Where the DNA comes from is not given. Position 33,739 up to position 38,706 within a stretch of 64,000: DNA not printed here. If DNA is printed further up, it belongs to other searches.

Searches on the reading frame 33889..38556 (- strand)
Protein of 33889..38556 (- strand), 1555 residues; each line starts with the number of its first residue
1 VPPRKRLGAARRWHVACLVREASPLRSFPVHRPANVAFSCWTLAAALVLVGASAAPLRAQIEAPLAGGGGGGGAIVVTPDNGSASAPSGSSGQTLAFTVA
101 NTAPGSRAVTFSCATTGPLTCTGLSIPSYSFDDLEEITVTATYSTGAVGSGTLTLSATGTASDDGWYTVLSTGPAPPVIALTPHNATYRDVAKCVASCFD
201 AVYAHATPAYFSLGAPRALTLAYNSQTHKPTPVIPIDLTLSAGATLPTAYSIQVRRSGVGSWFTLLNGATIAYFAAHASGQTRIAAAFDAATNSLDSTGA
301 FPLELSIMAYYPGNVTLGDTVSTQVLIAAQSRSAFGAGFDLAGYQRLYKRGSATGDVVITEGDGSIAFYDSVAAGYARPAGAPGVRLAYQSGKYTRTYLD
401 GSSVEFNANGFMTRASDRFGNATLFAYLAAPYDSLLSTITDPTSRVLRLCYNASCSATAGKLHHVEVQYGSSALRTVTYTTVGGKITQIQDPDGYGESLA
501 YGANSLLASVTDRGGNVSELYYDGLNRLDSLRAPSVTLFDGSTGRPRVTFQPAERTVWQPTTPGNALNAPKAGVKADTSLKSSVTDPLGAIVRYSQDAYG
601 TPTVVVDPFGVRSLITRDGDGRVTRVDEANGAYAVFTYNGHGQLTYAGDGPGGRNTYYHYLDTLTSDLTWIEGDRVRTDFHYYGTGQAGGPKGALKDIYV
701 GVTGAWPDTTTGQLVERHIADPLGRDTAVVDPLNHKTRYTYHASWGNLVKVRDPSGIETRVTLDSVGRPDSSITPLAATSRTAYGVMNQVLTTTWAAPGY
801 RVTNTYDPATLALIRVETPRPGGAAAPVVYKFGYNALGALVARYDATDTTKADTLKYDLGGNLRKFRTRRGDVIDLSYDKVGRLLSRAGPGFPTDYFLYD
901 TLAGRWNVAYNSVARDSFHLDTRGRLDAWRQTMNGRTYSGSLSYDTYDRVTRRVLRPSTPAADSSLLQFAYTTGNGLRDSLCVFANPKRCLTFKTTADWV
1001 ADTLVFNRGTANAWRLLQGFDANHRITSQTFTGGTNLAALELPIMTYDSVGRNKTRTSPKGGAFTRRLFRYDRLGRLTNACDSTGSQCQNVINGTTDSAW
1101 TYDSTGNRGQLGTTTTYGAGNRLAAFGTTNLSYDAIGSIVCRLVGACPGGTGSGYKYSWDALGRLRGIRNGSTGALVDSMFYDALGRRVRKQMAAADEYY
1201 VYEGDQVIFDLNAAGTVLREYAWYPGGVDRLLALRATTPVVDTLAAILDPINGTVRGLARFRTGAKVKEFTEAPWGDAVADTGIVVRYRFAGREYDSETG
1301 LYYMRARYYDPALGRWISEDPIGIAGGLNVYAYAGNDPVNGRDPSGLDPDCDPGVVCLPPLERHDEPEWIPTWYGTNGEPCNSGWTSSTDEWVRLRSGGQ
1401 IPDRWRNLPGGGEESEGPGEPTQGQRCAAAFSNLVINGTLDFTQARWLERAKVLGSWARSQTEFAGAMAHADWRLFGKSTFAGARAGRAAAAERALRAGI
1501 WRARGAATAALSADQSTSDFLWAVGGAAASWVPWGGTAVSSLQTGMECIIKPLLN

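Call 78: search_protein_families(library=pfam, proteins=[window:33889-38556:-], max_evalue=0.00001)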
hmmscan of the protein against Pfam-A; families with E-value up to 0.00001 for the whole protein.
window:33889-38556:- (1555 aa): 1 family
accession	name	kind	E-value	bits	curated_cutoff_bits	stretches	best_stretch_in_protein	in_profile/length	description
PF05593.20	RHS_repeat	-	2.9e-18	66.2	22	0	721-756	2-36/38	RHS Repeat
